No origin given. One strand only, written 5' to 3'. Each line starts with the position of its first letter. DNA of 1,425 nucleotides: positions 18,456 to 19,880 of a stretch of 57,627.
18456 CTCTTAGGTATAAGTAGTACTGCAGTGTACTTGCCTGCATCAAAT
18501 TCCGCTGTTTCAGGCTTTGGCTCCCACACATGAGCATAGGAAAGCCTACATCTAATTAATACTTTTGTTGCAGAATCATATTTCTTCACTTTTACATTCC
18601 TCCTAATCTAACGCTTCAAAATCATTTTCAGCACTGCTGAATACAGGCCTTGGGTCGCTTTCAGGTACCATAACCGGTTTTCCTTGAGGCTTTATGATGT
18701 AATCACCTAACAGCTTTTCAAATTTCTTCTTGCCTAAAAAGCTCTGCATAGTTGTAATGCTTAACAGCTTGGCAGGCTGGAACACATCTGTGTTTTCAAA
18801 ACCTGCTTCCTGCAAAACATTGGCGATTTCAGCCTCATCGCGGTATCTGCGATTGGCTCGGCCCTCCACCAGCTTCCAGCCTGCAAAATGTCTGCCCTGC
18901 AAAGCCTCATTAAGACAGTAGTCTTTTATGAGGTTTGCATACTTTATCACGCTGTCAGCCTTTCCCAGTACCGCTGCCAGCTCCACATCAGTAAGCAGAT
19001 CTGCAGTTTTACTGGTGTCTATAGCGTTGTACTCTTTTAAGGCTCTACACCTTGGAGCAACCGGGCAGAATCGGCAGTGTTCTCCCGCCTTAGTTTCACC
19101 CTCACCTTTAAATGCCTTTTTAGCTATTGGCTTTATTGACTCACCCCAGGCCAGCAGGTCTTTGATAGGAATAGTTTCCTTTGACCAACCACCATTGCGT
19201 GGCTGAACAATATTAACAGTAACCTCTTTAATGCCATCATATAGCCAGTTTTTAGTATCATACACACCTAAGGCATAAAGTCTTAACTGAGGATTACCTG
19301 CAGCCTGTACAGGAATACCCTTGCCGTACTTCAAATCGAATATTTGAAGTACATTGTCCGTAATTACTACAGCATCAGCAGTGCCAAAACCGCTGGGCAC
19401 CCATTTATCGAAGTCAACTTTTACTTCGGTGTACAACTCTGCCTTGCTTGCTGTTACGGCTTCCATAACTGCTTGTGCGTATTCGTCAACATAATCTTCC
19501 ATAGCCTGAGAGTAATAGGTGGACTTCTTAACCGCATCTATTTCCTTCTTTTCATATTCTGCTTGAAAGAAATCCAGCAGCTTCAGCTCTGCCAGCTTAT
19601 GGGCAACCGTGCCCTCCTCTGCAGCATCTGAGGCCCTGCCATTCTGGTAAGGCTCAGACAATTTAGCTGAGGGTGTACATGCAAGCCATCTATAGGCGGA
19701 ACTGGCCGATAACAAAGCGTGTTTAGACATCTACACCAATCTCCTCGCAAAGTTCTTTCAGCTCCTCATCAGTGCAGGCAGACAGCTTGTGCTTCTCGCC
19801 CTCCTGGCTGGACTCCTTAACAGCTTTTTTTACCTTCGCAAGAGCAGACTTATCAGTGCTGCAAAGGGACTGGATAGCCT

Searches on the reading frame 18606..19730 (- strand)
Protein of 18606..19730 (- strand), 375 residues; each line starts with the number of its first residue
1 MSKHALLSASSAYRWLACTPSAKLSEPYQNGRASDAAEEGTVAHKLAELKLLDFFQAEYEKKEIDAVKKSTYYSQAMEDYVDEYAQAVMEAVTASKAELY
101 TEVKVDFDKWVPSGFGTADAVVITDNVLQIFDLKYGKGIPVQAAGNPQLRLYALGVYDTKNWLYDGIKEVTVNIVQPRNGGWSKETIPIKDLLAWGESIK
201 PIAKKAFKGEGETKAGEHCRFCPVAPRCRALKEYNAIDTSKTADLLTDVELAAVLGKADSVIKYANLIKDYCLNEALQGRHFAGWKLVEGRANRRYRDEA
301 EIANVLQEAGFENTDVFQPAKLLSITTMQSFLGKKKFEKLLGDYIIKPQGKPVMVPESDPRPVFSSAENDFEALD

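Call 14: search_protein_families(library=phrogs, proteins=[window:18606-19730:-], max_evalue=0.001)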
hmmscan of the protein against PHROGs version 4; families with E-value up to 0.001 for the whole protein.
window:18606-19730:- (375 aa): 2 families
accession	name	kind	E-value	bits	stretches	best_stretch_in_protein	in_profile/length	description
phrog_69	-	DNA, RNA and nucleotide metabolism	5e-119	399.5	1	1-374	84-476/501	exonuclease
phrog_3953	-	DNA, RNA and nucleotide metabolism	6.8e-27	95.4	1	1-192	10-170/186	exonuclease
